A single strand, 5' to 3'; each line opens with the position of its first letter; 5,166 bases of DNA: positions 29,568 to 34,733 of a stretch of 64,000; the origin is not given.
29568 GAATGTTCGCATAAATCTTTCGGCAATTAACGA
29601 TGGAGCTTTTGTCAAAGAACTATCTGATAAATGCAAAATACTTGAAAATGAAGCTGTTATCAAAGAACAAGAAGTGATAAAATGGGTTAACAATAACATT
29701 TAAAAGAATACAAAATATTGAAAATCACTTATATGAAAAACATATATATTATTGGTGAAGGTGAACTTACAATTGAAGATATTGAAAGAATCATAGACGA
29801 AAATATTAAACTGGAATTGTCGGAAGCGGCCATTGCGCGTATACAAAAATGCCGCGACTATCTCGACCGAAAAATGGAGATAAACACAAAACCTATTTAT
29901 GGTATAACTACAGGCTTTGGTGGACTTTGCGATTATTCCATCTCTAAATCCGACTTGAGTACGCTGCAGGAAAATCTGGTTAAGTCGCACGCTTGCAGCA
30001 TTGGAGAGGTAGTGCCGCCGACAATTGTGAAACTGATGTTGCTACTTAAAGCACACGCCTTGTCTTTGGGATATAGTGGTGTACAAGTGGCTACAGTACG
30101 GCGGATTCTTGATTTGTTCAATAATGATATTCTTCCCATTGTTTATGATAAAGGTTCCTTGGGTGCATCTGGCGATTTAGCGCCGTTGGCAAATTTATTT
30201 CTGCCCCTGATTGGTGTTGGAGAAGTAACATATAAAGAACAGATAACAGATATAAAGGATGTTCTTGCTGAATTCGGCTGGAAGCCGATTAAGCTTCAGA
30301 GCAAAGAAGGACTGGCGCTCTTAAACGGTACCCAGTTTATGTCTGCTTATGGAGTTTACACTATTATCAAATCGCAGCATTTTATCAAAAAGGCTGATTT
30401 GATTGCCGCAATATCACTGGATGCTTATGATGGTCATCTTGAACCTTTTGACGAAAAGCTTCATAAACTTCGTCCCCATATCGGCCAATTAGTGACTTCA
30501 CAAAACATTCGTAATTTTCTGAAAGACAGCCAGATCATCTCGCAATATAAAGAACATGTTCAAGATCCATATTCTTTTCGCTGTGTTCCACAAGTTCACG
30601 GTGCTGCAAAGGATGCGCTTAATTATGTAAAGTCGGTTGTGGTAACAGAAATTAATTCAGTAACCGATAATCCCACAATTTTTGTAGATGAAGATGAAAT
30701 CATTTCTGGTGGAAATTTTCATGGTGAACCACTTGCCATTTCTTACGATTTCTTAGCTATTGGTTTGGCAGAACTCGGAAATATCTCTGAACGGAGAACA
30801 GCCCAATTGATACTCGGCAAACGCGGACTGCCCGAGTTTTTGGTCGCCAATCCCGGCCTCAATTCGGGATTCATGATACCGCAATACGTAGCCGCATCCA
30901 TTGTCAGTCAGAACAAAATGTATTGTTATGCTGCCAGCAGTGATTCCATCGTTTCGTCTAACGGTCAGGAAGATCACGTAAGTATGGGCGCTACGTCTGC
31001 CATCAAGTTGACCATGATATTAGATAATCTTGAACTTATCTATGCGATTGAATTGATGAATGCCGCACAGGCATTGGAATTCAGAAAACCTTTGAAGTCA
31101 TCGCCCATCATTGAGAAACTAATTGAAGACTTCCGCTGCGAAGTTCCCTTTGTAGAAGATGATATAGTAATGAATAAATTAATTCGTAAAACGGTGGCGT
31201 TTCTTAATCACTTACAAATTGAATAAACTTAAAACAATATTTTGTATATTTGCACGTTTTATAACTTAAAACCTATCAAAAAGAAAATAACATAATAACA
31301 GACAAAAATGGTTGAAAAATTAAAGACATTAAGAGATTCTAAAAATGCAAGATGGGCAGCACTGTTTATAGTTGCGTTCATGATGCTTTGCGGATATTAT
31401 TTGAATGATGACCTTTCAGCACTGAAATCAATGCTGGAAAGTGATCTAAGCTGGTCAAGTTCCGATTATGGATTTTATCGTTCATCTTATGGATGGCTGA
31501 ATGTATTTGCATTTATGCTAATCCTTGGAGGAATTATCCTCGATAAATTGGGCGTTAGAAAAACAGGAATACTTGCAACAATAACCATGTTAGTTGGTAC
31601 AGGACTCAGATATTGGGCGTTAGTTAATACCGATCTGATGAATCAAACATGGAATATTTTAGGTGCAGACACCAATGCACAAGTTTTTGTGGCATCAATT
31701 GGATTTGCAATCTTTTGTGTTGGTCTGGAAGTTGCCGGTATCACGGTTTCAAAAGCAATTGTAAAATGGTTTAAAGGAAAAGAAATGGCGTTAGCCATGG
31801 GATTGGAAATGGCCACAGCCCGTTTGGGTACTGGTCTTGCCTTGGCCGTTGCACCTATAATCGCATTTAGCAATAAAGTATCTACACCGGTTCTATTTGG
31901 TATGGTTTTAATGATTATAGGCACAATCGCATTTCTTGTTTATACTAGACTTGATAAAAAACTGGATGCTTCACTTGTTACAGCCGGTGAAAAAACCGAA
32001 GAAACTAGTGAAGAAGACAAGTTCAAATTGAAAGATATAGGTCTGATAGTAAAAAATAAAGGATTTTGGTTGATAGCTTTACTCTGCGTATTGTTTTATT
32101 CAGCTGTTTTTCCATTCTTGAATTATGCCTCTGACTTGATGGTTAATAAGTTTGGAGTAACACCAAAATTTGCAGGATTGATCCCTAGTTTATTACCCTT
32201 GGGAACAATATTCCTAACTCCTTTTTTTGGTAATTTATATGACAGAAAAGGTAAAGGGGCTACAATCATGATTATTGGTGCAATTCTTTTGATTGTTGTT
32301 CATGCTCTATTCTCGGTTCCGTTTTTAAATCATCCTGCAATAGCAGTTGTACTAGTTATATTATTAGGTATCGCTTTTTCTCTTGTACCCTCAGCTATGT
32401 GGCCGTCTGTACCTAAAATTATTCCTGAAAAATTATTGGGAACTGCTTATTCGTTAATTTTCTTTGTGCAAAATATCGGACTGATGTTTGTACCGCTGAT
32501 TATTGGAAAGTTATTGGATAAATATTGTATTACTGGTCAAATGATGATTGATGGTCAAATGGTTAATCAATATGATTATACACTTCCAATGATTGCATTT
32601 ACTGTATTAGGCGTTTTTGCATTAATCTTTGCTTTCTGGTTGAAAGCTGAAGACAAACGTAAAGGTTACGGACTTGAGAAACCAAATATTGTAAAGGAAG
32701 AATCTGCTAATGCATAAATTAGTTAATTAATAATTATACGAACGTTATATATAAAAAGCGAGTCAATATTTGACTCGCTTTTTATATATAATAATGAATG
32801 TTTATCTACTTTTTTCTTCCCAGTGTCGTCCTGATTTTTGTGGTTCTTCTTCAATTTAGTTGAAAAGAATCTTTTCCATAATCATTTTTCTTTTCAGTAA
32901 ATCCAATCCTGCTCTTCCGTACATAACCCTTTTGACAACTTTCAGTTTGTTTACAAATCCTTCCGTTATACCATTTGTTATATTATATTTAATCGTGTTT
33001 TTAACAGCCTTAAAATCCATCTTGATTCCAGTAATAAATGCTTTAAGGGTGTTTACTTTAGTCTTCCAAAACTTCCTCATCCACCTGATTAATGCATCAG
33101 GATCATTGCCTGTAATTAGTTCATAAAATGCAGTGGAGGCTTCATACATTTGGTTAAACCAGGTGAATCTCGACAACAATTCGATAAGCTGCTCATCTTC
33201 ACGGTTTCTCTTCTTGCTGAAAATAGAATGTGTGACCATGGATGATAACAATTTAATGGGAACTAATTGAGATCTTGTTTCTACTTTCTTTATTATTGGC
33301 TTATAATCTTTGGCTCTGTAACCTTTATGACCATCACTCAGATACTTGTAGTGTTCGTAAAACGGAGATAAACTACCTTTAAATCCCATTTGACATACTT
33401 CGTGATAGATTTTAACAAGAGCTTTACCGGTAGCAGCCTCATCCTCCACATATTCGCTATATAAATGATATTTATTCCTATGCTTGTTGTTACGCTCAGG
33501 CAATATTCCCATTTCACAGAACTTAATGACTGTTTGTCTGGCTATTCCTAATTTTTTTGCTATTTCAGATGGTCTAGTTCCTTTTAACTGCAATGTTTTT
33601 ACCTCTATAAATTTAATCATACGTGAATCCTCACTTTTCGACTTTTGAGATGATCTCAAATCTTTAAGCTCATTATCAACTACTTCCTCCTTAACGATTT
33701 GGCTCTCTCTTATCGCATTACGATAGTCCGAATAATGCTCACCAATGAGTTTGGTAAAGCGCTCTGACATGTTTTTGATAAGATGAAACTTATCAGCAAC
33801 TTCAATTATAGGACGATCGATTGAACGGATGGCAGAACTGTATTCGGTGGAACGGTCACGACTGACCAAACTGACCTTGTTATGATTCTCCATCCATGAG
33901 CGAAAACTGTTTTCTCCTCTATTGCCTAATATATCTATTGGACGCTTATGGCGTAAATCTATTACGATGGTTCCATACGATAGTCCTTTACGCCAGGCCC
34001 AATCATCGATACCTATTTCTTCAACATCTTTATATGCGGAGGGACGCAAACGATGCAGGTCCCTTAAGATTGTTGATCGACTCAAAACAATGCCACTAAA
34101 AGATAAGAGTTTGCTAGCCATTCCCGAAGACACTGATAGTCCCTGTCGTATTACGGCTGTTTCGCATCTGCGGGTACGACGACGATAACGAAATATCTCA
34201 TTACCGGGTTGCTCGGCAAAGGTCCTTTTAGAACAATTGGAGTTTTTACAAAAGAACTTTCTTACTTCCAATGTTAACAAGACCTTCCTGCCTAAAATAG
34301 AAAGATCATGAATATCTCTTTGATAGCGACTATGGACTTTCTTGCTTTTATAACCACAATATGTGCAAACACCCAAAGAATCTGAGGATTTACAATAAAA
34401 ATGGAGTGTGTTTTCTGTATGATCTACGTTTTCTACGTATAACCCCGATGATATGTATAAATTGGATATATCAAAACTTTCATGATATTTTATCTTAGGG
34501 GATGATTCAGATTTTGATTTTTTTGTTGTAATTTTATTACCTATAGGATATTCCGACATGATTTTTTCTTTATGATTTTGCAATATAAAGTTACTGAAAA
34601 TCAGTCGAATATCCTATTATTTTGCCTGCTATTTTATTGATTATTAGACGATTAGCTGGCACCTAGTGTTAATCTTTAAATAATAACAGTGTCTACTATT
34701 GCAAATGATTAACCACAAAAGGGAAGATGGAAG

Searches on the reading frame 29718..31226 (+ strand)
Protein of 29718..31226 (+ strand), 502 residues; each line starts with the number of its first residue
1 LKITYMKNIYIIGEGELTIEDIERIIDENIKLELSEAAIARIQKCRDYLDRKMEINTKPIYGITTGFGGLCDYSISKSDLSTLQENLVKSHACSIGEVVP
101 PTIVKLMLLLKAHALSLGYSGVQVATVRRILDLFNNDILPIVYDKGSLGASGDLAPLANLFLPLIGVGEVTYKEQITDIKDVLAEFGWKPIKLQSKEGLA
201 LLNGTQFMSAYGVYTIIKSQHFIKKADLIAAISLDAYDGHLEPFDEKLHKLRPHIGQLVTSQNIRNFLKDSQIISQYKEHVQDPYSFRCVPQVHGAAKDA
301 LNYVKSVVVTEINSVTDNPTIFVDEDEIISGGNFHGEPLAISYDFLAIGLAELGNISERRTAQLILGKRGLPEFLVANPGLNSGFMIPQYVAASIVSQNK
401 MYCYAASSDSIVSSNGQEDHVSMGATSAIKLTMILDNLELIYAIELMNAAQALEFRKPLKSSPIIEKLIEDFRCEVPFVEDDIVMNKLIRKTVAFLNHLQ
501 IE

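Call 4: search_protein_families(library=pfam, proteins=[window:29718-31226:+], max_evalue=0.01)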
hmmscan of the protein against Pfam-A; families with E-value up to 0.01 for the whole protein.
window:29718-31226:+ (502 aa): 1 family
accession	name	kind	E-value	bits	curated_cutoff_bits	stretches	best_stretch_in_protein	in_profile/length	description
PF00221.24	Lyase_aromatic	-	4.5e-183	609.6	27.3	1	17-473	1-465/466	Aromatic amino acid lyase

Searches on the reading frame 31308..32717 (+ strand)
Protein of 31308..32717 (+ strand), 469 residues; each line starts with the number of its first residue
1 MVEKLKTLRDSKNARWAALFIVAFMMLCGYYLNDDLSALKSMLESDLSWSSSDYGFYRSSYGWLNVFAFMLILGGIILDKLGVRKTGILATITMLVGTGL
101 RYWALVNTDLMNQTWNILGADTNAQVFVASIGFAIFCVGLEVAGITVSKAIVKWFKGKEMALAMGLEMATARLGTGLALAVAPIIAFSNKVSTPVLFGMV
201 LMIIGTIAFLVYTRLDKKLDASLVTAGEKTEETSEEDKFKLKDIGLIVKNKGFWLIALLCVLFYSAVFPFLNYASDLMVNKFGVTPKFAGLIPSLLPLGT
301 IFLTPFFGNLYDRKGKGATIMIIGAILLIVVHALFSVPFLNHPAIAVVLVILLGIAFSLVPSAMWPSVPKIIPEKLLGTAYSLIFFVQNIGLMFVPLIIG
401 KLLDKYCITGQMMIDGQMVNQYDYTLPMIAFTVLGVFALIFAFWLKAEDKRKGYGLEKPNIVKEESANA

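Call 4: search_protein_families(library=pfam, proteins=[window:31308-32717:+], max_evalue=0.01)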
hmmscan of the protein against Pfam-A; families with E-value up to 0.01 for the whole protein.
window:31308-32717:+ (469 aa): 2 families
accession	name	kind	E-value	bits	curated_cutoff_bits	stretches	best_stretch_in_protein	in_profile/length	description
PF07690.21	MFS_1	-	2.4e-36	125.8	33.4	1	19-396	1-347/347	Major Facilitator Superfamily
PF12832.13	MFS_1_like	-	0.00021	20.9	25.2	1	256-441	4-175/373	MFS_1 like family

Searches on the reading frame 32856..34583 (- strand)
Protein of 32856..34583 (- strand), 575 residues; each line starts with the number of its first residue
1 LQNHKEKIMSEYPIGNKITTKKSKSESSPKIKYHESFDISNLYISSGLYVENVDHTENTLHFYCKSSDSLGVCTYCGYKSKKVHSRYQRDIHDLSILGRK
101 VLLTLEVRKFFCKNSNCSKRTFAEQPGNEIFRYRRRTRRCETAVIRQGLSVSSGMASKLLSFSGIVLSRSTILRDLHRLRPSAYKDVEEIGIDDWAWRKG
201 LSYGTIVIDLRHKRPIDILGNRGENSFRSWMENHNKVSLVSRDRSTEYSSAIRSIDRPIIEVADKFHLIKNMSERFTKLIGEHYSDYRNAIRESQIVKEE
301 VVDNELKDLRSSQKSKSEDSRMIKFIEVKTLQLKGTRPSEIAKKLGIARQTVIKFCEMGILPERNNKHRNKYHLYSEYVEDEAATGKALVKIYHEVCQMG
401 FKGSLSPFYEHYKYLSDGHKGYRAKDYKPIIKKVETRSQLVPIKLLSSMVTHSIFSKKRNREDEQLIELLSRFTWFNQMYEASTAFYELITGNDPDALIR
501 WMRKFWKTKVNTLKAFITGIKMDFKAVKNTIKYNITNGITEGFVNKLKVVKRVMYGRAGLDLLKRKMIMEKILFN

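Call 4: search_protein_families(library=pfam, proteins=[window:32856-34583:-], max_evalue=0.01)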
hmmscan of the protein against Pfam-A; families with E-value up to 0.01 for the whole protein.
window:32856-34583:- (575 aa): 2 families
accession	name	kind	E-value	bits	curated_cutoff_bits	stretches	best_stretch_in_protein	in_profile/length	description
PF01610.23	DDE_Tnp_ISL3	-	2.7e-24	86.8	23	2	190-316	1-134/240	Transposase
PF14690.11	Zn_ribbon_ISL3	-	5.5e-11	43.1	25.5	1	71-114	3-46/47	zinc-finger of transposase IS204/IS1001/IS1096/IS1165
